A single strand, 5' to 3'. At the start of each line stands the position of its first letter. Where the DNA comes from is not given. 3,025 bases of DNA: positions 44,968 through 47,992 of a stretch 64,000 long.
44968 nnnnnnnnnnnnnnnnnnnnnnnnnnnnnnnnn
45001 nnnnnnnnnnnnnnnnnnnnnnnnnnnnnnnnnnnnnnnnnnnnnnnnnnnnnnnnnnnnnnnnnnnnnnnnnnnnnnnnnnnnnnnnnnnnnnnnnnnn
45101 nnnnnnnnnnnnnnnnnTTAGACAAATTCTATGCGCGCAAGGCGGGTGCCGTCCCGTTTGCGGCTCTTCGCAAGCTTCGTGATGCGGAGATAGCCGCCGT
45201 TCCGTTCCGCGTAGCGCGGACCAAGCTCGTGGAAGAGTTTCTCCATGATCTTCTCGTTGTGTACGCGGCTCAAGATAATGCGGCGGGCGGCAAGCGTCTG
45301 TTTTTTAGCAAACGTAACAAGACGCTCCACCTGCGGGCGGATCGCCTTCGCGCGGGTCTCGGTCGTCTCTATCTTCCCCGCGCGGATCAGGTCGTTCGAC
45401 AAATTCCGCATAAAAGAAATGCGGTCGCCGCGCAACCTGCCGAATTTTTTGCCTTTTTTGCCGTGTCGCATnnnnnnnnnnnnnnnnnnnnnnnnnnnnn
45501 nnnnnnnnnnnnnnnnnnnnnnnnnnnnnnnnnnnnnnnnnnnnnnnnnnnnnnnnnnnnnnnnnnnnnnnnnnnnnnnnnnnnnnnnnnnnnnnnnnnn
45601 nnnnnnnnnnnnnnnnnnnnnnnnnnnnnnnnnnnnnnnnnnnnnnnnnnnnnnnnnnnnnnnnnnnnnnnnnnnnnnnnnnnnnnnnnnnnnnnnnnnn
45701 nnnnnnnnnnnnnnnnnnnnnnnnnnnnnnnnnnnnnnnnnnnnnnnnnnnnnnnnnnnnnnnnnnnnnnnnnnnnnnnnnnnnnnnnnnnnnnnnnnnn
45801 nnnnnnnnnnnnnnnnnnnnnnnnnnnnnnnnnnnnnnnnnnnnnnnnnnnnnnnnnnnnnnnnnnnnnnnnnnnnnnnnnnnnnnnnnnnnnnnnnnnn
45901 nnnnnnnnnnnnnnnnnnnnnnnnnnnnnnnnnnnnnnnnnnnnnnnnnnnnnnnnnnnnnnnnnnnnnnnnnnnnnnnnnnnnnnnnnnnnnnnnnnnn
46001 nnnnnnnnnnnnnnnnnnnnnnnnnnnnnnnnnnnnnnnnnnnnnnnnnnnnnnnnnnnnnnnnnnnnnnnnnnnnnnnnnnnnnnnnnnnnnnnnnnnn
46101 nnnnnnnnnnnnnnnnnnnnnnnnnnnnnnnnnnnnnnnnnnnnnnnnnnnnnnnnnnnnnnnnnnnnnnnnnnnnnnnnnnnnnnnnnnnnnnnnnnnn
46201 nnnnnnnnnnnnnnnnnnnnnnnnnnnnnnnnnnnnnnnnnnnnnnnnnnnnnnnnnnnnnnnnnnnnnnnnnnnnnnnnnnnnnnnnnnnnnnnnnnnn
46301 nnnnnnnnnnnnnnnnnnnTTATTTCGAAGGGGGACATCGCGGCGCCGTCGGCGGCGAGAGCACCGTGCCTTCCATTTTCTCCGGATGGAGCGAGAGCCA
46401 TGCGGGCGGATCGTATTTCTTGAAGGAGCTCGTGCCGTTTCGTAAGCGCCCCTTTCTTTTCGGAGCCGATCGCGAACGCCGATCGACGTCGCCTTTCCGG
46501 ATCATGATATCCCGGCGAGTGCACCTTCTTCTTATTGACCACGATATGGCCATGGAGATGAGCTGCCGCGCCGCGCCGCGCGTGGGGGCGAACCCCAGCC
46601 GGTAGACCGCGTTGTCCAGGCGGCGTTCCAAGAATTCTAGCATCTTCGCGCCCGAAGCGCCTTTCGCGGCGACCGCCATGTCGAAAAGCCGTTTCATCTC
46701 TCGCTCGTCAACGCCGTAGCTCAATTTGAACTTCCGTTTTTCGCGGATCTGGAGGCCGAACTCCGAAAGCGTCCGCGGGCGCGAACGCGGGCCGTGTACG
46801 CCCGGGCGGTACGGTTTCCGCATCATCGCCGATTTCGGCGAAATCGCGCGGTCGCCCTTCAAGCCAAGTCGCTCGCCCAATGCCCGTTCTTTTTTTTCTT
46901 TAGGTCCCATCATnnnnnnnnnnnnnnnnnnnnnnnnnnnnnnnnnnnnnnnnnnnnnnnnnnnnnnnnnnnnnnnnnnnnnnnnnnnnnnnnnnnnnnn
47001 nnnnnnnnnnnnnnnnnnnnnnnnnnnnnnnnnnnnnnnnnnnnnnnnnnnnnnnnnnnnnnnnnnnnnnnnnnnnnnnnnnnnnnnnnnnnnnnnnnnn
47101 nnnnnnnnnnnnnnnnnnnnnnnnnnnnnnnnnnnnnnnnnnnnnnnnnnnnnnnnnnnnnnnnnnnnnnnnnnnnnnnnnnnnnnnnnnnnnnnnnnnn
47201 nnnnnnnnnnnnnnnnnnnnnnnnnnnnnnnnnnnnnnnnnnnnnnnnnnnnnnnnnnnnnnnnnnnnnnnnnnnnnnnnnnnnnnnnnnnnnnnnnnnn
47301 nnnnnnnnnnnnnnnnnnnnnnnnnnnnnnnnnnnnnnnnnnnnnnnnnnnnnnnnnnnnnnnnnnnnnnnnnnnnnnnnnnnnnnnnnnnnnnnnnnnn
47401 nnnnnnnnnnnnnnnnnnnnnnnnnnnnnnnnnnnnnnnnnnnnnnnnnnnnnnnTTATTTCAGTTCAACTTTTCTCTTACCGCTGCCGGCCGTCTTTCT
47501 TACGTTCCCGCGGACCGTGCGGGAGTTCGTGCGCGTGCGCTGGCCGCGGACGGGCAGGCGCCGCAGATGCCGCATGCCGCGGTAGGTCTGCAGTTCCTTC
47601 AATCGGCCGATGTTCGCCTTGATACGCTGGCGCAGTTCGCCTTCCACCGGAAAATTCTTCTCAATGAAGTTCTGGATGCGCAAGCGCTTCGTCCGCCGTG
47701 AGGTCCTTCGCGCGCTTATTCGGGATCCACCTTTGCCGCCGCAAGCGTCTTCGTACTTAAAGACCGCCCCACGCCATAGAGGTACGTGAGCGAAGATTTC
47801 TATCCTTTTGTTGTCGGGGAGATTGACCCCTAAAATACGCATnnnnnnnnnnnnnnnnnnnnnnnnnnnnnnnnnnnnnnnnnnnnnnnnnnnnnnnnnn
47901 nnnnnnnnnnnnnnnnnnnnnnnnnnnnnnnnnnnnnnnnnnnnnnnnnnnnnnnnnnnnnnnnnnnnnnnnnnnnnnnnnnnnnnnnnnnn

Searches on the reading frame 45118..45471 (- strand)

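Call 63: search_protein_families(library=pfam, proteins=[window:45118-45471:-], max_evalue=0.001)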
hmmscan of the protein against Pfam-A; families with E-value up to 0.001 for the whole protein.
window:45118-45471:- (117 aa): 1 family
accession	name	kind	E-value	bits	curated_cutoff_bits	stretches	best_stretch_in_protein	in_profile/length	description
PF01196.24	Ribosomal_L17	-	3.4e-31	108.4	27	1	21-117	2-97/97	Ribosomal protein L17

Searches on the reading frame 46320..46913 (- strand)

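Call 63: search_protein_families(library=pfam, proteins=[window:46320-46913:-], max_evalue=0.001)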
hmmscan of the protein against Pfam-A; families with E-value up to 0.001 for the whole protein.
window:46320-46913:- (197 aa): 2 families
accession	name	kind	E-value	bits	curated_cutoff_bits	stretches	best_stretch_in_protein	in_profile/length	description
PF00163.24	Ribosomal_S4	-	6.3e-17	62.5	23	1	3-96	4-95/95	Ribosomal protein S4/S9 N-terminal domain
PF01479.30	S4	-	5.8e-07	29.6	22.8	1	97-120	1-24/48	S4 domain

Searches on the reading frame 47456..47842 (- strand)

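Call 63: search_protein_families(library=pfam, proteins=[window:47456-47842:-], max_evalue=0.001)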
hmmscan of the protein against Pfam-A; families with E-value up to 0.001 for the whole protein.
window:47456-47842:- (128 aa): 1 family
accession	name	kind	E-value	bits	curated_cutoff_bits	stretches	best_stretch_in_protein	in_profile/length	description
PF00416.27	Ribosomal_S13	-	8.7e-14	52.5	31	1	61-109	80-128/128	Ribosomal protein S13/S18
